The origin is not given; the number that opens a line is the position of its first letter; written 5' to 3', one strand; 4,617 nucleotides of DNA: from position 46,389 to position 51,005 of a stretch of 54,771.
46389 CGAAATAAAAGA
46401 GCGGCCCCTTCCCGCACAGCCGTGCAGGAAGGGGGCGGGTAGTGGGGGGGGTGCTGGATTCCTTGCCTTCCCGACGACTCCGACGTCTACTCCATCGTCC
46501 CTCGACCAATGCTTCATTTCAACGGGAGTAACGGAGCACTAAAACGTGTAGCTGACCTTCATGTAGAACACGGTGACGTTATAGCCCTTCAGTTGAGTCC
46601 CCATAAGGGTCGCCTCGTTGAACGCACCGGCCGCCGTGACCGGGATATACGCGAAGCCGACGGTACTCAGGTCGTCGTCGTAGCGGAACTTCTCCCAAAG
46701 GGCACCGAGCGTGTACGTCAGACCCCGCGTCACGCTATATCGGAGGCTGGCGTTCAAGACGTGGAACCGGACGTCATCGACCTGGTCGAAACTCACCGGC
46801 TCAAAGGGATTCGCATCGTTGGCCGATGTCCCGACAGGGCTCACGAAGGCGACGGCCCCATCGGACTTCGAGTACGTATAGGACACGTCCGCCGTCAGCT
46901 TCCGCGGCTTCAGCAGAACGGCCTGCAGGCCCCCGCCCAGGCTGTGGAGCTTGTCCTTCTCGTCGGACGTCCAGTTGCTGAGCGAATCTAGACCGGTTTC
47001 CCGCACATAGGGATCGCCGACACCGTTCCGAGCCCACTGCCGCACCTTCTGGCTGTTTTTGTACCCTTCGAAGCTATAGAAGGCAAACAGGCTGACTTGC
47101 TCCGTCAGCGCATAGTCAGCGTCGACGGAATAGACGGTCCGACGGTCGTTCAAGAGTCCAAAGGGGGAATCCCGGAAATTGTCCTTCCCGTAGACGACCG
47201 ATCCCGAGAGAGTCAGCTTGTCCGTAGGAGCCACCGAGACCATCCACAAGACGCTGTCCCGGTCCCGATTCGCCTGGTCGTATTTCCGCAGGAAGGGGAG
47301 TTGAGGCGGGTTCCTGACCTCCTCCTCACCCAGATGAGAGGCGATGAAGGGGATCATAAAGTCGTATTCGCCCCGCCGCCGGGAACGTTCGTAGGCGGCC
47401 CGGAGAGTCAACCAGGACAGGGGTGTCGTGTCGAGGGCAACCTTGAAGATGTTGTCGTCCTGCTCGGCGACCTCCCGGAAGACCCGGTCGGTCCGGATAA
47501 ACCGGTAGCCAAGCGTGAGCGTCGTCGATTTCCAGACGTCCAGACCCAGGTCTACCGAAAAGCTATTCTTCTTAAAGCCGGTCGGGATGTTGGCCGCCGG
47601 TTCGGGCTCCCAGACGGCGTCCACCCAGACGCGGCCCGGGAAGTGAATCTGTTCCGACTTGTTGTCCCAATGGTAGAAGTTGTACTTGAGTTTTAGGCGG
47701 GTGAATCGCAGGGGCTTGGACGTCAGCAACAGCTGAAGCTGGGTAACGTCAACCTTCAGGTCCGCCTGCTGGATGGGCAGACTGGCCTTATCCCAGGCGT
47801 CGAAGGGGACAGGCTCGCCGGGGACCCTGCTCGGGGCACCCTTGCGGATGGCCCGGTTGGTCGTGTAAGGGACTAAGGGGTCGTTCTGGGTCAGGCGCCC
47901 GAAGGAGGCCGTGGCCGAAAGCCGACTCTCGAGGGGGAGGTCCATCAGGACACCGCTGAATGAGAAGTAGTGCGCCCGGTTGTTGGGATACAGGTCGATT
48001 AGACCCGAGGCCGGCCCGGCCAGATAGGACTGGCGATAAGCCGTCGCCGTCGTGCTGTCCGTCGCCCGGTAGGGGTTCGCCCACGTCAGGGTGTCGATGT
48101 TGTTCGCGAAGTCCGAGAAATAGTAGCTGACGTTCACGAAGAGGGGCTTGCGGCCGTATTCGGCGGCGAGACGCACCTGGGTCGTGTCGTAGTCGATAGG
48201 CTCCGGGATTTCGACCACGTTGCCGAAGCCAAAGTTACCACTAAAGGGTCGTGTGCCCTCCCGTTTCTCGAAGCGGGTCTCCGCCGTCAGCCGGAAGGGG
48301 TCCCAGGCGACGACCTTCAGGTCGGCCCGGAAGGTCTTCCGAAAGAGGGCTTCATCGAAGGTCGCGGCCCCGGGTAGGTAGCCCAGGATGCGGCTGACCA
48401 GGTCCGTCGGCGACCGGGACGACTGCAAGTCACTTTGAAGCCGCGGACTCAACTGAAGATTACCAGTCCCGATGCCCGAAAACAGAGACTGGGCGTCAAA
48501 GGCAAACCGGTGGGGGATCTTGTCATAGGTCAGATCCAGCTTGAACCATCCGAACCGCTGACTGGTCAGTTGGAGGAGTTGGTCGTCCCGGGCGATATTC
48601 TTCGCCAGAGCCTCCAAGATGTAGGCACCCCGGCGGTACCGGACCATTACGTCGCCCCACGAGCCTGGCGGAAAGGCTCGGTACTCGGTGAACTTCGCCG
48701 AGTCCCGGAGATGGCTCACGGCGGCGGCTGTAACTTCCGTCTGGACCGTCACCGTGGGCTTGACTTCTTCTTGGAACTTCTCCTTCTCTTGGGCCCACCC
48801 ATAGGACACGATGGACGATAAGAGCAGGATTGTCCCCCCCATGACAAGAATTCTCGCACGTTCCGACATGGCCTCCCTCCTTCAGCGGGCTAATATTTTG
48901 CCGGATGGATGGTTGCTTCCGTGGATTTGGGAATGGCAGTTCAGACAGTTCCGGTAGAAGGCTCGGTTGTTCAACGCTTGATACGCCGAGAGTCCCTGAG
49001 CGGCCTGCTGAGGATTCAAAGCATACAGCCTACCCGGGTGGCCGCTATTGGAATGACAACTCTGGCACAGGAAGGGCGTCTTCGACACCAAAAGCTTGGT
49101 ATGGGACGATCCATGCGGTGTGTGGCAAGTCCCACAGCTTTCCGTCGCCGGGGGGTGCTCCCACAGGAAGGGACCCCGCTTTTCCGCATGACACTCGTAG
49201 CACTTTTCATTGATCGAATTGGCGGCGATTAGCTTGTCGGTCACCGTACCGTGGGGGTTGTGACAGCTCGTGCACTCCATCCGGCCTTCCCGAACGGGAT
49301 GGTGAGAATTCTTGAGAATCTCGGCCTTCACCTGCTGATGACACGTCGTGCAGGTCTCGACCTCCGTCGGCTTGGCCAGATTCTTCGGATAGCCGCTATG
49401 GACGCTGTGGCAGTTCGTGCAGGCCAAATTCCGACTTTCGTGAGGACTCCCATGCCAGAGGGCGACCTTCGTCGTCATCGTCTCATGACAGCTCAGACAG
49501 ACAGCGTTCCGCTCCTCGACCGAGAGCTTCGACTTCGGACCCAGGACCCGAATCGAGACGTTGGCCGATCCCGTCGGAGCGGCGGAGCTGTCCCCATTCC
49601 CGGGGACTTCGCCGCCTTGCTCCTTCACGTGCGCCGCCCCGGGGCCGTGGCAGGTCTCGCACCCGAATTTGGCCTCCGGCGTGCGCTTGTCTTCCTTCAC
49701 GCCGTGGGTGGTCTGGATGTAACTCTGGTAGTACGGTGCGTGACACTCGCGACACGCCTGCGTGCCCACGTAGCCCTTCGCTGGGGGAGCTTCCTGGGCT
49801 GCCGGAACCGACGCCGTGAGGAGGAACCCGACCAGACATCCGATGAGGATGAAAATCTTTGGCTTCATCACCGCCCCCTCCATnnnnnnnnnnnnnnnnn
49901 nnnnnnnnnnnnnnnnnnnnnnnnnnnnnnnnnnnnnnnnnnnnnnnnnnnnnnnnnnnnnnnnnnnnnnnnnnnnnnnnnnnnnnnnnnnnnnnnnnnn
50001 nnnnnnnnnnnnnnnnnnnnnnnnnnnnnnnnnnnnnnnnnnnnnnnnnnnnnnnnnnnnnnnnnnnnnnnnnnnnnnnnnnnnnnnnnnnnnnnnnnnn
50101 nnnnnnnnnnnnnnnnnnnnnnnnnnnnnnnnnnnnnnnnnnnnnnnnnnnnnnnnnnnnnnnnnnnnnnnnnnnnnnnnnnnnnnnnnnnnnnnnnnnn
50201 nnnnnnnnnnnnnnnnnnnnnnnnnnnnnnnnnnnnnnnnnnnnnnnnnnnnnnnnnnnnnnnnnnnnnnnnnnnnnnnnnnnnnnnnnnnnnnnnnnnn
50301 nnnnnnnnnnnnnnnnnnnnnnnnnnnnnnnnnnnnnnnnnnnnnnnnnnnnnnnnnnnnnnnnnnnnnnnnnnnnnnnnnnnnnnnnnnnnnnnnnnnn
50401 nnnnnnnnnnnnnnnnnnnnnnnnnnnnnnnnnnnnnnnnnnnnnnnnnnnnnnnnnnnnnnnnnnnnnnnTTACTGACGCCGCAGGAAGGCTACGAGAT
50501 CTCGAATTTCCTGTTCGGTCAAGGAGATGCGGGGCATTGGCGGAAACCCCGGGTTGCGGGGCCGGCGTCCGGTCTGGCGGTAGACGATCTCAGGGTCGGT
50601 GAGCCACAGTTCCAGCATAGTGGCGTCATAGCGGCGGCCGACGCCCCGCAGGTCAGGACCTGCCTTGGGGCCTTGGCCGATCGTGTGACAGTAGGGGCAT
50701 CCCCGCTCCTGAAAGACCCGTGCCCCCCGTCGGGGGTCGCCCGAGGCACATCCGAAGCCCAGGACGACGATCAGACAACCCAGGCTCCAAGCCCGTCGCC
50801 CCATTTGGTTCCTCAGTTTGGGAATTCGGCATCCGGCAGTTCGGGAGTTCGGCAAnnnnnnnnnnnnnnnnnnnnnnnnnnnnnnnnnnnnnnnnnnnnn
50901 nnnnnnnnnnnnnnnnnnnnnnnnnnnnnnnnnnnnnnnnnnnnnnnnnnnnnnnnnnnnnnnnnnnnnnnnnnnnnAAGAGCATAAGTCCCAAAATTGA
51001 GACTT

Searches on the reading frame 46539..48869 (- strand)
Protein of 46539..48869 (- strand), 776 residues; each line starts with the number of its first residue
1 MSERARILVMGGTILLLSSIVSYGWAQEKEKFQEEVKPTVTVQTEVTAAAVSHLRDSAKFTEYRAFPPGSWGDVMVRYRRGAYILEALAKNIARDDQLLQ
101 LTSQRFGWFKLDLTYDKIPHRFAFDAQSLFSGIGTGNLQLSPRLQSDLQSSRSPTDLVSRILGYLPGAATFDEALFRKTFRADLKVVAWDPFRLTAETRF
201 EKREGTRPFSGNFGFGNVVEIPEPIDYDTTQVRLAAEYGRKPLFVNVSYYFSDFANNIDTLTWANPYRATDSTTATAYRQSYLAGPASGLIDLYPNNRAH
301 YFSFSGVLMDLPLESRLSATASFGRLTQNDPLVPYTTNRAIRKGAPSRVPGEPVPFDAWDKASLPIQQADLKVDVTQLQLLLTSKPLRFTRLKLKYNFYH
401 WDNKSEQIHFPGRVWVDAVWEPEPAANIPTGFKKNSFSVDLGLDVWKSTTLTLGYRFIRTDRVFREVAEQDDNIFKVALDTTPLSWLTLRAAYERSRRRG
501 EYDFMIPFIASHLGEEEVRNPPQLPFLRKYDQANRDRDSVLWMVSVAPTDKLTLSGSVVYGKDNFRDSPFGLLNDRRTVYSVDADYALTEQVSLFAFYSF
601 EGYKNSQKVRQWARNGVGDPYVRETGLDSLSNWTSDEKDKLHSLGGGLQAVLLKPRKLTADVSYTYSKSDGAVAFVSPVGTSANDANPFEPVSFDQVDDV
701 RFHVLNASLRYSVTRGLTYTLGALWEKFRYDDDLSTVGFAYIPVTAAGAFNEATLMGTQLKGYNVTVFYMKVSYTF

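Call 17: search_protein_families(library=pfam, proteins=[window:46539-48869:-], max_evalue=0.001)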
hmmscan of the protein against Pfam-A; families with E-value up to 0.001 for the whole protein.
window:46539-48869:- (776 aa): 1 family
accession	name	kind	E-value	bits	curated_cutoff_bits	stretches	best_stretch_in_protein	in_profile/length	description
PF11854.14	MtrB_PioB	-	2.1e-99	334.3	23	1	72-776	26-635/635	Putative outer membrane beta-barrel porin, MtrB/PioB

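Call 70: search_protein_families(library=ncbifam, proteins=[window:46539-48869:-], max_evalue=0.00001)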
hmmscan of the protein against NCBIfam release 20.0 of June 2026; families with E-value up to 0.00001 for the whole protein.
window:46539-48869:- (776 aa): 2 families
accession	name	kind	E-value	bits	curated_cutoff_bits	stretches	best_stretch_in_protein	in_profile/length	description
TIGR03509.1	OMP_MtrB_PioB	subfamily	5.9e-77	259.7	240.05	1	56-776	14-662/662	MtrB/PioB family decaheme-associated outer membrane protein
NF041027.1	GSU2204_Se_pt_1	equivalog_domain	7.7e-13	48.1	350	1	224-604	197-568/580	GSU2204 family CXXCH-containing (seleno)protein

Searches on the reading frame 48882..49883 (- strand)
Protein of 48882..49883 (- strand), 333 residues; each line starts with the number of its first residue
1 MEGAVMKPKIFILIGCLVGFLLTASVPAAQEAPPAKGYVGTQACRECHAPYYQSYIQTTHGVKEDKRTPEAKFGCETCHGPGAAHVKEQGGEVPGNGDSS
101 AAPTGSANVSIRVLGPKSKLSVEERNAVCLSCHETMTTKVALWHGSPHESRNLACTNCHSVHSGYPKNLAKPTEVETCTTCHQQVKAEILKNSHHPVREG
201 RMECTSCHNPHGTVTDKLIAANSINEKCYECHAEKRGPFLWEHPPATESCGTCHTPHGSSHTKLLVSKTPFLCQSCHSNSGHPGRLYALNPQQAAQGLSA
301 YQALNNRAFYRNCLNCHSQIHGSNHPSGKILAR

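Call 17: search_protein_families(library=pfam, proteins=[window:48882-49883:-], max_evalue=0.001)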
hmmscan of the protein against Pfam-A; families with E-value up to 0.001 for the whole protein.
window:48882-49883:- (333 aa): 7 families
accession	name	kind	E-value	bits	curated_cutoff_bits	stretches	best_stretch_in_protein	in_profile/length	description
PF09699.15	Paired_CXXCH_1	-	2.6e-32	110.7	20.6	3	194-236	1-40/41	Doubled CXXCH motif (Paired_CXXCH_1)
PF14522.11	Cytochrome_C7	-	2.1e-12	47.1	24.8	0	174-232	12-66/67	Cytochrome c7 and related cytochrome c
PF22678.1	Cytochrom_c_NrfB-like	-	5e-12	46.6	27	1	116-163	23-69/89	Cytochrome c-type protein NrfB-like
PF22113.1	Mtrc-MtrF_II-IV_dom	-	1e-10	41.8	30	1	175-319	6-165/176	Outer membrane cytochrome MtrC/MtrF-like, domains II/IV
PF14537.11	Cytochrom_c3_2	-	1.9e-10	41.5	25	2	148-232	2-78/79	Cytochrome c3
PF13435.11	Cytochrome_C554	-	3.4e-06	28.4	20.8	0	33-80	40-84/84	Cytochrome c554 and c-prime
PF02085.21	Cytochrom_CIII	-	1.5e-05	25.7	22.9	0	138-232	19-101/101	Class III cytochrome C family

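Call 70: search_protein_families(library=ncbifam, proteins=[window:48882-49883:-], max_evalue=0.00001)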
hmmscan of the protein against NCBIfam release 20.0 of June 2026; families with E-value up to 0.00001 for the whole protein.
window:48882-49883:- (333 aa): 8 families
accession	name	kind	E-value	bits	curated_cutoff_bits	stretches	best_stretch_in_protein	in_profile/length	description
TIGR03508.1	decahem_SO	subfamily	1.1e-81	274.1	192.2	1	40-327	1-258/258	DmsE family decaheme c-type cytochrome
NF041028.1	decahem_GSU2203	exception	8.3e-72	242.1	325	1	15-328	11-306/317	GSU2203 family decaheme c-type cytochrome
TIGR01905.1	paired_CXXCH_1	subfamily_domain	2.4e-26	91.4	25.2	2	194-235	1-39/41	doubled CXXCH domain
NF008659.0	PRK11659.1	equivalog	8.7e-13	48.4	184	1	42-190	47-175/188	cytochrome c nitrite reductase pentaheme subunit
TIGR03153.1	cytochr_NrfH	equivalog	1.4e-10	41.4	134.2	1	41-160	28-134/138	cytochrome c nitrite reductase small subunit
TIGR03146.1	cyt_nit_nrfB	equivalog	1e-09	38.9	166.6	1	42-185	12-144/145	cytochrome c nitrite reductase pentaheme subunit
NF041198.1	UshA_like_PCGU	equivalog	3.5e-06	25.9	275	0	33-60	400-427/519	UshA-like (seleno)protein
NF049875.1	NetB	exception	9.3e-06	25.6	380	0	43-185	74-198/211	Nrf-like electron transfer protein NetB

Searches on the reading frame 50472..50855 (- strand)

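Call 55: search_protein_families(library=pfam, proteins=[window:50472-50855:-], max_evalue=0.00001)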
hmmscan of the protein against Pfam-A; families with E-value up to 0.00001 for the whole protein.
window:50472-50855:- (127 aa): 2 families
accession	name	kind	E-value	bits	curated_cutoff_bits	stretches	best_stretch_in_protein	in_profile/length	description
PF00034.26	Cytochrom_C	-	1e-11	46.5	21.3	1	43-125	3-87/90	Cytochrome c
PF13442.11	Cytochrome_CBB3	-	7.3e-06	26.7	27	0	40-124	2-68/68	Cytochrome C oxidase, cbb3-type, subunit III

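Call 70: search_protein_families(library=ncbifam, proteins=[window:50472-50855:-], max_evalue=0.00001)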
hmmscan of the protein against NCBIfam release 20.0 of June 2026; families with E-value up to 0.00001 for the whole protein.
window:50472-50855:- (127 aa): 1 family
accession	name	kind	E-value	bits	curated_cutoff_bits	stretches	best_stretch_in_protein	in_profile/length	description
TIGR02603.1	CxxCH_TIGR02603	domain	3.2e-08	33.6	68.15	0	39-88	1-50/134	putative heme-binding domain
